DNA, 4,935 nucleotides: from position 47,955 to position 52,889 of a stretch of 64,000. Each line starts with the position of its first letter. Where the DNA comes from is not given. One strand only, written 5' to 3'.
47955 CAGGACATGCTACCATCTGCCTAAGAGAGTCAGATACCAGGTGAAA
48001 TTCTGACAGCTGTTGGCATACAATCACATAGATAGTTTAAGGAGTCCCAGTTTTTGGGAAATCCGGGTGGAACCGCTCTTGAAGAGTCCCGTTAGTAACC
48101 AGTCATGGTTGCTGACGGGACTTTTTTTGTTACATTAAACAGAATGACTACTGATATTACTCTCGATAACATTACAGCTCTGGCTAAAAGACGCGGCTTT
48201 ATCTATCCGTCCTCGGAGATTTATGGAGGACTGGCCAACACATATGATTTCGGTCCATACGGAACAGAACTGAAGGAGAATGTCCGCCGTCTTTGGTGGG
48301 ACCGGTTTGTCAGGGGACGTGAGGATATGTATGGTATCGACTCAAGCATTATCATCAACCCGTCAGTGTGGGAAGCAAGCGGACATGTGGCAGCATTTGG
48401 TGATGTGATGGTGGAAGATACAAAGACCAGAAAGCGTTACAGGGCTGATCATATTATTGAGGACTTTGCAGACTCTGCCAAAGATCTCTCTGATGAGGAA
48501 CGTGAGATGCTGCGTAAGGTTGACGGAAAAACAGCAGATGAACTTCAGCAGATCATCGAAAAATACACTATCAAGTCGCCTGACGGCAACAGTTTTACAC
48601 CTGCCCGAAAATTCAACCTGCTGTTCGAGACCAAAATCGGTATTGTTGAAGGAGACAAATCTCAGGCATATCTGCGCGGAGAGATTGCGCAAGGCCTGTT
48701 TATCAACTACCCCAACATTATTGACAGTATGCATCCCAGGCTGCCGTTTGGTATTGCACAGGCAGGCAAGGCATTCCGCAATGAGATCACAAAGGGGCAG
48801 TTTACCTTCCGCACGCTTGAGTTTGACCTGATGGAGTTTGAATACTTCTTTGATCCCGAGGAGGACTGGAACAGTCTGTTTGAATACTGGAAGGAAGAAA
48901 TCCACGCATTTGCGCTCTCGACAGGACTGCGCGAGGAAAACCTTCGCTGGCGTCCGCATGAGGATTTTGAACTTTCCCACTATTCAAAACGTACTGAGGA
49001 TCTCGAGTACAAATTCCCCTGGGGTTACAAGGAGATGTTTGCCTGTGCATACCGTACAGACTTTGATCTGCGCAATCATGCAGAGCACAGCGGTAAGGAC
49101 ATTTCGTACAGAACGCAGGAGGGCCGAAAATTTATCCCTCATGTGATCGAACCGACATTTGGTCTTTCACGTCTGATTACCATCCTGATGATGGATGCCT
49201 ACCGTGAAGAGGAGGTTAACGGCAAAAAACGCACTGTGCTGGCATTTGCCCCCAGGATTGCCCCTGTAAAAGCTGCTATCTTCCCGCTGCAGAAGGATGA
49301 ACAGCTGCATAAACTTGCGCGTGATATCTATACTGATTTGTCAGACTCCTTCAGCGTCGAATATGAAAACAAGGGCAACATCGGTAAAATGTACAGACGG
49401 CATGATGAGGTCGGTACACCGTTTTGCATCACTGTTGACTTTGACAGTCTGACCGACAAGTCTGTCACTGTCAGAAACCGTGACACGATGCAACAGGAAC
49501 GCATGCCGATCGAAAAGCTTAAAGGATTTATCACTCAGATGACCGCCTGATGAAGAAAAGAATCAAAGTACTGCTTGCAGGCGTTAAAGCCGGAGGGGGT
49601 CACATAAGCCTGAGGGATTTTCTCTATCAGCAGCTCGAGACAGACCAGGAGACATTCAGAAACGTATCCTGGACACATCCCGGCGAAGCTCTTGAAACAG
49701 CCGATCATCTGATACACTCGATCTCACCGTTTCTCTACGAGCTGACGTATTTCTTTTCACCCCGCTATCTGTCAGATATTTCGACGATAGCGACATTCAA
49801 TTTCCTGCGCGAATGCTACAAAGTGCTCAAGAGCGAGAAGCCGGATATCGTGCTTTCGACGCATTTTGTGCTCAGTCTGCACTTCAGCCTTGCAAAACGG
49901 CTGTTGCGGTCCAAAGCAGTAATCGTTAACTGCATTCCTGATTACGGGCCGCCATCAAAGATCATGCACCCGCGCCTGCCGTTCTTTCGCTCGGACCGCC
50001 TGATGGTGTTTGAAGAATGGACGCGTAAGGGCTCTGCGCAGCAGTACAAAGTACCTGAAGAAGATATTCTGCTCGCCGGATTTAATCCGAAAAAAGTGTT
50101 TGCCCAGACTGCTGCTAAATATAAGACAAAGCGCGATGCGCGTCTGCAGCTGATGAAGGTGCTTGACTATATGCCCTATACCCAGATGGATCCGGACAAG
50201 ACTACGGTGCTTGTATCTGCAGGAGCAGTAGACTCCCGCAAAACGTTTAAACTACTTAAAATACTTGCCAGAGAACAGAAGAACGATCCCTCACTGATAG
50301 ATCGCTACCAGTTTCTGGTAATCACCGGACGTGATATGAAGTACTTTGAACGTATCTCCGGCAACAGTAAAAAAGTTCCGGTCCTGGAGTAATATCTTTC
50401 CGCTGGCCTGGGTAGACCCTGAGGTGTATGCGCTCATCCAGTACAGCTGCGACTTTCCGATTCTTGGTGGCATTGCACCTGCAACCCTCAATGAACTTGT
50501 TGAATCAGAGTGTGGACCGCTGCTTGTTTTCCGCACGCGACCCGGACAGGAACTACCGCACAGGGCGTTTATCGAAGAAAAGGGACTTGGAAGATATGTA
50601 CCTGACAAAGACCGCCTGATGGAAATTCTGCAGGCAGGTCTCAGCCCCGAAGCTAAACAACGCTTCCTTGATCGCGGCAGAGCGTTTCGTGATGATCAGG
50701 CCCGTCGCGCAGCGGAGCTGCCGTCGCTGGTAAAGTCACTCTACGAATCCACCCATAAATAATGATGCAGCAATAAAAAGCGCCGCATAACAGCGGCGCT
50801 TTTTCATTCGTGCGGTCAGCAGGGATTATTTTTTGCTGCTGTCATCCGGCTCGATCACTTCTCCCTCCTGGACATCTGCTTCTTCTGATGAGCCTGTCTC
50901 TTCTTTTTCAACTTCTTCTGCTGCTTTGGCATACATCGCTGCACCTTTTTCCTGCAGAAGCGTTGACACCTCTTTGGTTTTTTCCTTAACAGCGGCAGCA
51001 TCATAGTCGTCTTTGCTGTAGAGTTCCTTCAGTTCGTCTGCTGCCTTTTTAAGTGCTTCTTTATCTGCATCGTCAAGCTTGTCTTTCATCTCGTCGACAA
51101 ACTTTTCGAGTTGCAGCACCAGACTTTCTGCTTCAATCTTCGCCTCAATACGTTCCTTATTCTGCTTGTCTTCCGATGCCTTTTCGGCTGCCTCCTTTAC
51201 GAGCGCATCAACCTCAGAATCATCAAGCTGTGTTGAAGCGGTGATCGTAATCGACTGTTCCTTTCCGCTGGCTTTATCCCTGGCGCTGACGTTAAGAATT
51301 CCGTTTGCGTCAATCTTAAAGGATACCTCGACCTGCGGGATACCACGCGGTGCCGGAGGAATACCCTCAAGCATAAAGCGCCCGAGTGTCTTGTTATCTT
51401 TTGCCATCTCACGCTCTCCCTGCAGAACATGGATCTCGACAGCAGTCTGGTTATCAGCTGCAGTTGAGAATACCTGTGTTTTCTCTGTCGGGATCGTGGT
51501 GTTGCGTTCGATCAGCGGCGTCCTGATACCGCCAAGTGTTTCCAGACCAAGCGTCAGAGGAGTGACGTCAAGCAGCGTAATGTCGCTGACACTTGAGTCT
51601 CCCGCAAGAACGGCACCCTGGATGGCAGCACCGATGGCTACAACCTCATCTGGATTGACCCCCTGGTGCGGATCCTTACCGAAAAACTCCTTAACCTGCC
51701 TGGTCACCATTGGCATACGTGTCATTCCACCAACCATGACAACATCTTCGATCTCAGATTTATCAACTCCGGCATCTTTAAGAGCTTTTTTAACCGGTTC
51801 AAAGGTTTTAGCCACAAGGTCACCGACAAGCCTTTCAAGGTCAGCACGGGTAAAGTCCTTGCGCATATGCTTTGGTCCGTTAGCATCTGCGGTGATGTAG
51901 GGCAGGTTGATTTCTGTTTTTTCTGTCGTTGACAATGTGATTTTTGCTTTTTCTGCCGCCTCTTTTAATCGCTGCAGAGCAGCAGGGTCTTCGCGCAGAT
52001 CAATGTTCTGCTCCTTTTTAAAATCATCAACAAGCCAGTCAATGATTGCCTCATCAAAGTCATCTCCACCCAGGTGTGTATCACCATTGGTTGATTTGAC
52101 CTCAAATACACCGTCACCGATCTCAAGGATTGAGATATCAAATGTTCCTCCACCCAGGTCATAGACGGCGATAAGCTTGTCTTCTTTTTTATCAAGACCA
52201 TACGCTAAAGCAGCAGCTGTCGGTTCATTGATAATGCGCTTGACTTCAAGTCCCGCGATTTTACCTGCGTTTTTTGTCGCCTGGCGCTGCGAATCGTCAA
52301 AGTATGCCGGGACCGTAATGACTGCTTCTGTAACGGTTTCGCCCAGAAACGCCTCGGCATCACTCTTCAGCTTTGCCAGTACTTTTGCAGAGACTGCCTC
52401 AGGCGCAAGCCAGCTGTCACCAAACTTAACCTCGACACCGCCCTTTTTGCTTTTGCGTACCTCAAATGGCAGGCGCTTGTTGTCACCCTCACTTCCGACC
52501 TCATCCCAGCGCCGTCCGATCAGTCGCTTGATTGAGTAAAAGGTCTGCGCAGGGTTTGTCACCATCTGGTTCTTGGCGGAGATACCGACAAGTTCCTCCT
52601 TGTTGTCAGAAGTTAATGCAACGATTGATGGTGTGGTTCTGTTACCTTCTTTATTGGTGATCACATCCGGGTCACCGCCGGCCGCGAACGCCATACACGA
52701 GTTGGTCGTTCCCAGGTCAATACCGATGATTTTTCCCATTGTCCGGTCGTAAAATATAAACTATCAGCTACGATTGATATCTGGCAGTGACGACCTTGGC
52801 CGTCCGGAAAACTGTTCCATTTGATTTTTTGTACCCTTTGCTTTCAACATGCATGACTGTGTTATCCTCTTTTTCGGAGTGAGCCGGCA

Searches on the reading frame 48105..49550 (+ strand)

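Call 56: search_protein_families(library=pfam, proteins=[window:48105-49550:+], max_evalue=0.0001)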
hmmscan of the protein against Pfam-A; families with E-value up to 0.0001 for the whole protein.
window:48105-49550:+ (481 aa): 2 families
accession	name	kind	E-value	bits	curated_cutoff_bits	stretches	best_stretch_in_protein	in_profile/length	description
PF03129.25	HGTP_anticodon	-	1.7e-21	76.6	21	1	389-478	1-93/94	Anticodon binding domain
PF00587.30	tRNA-synt_2b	-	1.4e-05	25.7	29.3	1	211-362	33-176/179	tRNA synthetase class II core domain (G, H, P, S and T)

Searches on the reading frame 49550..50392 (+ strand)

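Call 56: search_protein_families(library=pfam, proteins=[window:49550-50392:+], max_evalue=0.0001)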
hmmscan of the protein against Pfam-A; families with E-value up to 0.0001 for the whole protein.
window:49550-50392:+ (280 aa): 1 family
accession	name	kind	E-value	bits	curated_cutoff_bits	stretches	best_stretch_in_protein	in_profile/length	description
PF06925.17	MGDG_synth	-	4.2e-06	27.4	25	1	47-134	38-128/169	Monogalactosyldiacylglycerol (MGDG) synthase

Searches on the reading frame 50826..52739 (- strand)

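Call 56: search_protein_families(library=pfam, proteins=[window:50826-52739:-], max_evalue=0.0001)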
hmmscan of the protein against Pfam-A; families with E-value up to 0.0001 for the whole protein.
window:50826-52739:- (637 aa): 2 families
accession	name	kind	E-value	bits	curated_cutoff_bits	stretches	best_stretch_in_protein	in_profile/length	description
PF00012.26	HSP70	-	1.8e-253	842.6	20.6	1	4-603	1-598/599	Hsp70 protein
PF06723.19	MreB_Mbl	-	2.4e-16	59.9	27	1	136-373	93-317/327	MreB/Mbl protein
